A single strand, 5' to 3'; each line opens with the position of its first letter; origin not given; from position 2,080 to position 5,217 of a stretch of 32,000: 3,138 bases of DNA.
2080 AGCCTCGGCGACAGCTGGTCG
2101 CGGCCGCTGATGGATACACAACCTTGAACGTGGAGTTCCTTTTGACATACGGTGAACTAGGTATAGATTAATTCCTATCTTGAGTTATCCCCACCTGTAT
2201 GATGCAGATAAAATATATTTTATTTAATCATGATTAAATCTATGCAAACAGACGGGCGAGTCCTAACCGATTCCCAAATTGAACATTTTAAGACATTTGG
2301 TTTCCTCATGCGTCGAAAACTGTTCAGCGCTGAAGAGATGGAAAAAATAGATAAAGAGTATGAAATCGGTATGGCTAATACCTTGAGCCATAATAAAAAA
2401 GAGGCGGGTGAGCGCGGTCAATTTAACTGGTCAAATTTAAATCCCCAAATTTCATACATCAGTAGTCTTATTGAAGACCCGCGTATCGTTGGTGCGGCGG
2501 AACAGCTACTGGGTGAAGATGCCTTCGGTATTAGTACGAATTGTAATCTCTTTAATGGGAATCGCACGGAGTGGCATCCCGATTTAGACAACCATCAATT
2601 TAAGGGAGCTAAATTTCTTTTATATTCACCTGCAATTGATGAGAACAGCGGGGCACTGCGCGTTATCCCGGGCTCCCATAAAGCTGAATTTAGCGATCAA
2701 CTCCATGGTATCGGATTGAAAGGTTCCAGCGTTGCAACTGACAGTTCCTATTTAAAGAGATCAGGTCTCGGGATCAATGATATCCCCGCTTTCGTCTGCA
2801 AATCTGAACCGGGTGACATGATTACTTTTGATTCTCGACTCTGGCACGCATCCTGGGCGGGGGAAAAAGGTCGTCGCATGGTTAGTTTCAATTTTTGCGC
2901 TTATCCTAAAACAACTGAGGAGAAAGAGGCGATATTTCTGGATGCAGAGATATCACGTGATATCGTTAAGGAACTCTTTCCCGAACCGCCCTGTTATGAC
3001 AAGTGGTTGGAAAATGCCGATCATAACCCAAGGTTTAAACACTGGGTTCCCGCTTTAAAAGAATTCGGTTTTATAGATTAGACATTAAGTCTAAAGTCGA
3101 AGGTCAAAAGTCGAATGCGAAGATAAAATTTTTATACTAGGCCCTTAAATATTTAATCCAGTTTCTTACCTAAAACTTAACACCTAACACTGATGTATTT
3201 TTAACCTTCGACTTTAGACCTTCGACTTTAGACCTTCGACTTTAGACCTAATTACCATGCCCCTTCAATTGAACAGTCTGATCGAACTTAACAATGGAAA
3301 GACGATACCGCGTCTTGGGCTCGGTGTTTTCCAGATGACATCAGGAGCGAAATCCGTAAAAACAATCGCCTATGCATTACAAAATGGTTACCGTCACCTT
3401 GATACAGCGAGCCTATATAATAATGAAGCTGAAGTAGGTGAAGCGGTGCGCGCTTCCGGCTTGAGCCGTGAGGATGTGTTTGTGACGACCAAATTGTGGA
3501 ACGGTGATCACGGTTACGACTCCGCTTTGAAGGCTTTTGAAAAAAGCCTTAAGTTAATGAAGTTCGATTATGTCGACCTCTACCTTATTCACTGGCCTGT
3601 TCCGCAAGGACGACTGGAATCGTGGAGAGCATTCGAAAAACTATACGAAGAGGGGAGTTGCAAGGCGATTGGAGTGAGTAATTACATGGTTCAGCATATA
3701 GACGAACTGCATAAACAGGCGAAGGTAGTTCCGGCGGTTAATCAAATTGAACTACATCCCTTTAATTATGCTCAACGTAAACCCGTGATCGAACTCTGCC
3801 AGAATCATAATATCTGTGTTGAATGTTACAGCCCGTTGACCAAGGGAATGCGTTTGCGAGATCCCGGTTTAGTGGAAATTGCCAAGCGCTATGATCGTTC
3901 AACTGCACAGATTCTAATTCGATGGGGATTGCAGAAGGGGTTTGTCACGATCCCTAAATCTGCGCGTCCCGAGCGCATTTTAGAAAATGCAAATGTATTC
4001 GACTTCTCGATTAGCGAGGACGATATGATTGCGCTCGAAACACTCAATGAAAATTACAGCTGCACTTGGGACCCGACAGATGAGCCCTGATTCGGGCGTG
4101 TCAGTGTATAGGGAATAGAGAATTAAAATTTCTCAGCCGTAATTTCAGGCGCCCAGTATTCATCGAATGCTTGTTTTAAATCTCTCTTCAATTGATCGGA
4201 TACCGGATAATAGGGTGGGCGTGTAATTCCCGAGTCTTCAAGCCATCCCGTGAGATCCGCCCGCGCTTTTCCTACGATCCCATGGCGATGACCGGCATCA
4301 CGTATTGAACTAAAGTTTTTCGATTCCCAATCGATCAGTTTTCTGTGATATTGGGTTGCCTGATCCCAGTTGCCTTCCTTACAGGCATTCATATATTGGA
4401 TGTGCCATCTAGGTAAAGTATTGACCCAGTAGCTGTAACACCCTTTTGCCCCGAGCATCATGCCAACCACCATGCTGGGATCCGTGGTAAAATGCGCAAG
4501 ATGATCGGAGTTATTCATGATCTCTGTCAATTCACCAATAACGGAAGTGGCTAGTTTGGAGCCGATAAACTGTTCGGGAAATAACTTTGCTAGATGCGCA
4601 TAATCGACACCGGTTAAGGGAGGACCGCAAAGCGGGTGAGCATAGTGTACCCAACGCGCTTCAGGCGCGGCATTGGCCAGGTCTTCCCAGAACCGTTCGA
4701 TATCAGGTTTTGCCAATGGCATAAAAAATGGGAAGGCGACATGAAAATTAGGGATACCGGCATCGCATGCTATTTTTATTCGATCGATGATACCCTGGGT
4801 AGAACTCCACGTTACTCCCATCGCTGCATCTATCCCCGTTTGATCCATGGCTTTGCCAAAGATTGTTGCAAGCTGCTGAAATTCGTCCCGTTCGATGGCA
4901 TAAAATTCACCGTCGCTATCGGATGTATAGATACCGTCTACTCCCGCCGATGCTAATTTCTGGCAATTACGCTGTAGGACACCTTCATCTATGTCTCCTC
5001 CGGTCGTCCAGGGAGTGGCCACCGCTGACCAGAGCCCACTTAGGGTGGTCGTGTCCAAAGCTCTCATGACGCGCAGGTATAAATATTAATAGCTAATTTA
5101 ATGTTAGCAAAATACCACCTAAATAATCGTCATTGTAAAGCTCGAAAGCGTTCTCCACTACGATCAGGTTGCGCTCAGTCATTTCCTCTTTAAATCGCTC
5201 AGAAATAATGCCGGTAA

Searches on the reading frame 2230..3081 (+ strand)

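Call 69: search_protein_families(library=pfam, proteins=[window:2230-3081:+], max_evalue=0.001)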
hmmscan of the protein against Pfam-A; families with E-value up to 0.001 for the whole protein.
window:2230-3081:+ (283 aa): 1 family
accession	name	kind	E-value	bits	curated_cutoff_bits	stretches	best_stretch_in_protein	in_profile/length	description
PF05721.19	PhyH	-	7.1e-11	43.2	22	1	21-216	2-212/213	Phytanoyl-CoA dioxygenase (PhyH)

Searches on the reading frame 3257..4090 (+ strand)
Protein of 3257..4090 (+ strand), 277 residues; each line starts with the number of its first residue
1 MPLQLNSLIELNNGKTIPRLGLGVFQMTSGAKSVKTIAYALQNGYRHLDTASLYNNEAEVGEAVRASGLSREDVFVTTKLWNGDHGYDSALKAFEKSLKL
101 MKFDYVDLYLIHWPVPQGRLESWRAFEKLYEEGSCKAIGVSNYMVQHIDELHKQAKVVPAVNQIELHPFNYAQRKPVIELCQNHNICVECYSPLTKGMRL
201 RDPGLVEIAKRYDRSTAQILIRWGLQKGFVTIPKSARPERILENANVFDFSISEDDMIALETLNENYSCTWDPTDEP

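Call 69: search_protein_families(library=pfam, proteins=[window:3257-4090:+], max_evalue=0.001)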
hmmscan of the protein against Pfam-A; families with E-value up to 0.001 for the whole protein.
window:3257-4090:+ (277 aa): 1 family
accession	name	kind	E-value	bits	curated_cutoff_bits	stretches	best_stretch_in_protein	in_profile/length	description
PF00248.27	Aldo_ket_red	-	4e-57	193.9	24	1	20-264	2-290/291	Aldo/keto reductase family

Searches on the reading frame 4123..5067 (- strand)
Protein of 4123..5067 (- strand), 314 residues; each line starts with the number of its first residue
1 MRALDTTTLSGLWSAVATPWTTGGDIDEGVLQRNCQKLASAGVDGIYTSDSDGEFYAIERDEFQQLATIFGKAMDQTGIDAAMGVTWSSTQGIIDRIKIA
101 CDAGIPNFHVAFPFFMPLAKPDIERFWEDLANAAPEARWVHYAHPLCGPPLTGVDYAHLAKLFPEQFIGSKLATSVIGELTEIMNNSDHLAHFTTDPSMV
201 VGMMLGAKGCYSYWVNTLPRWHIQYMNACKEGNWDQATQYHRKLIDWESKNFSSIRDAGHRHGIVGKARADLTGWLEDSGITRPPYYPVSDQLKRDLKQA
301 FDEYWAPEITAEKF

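Call 69: search_protein_families(library=pfam, proteins=[window:4123-5067:-], max_evalue=0.001)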
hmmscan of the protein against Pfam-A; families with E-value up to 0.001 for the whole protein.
window:4123-5067:- (314 aa): 1 family
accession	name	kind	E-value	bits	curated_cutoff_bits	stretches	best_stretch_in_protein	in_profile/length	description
PF00701.28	DHDPS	-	1.2e-20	73.8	22.1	1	9-300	2-285/289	Dihydrodipicolinate synthetase family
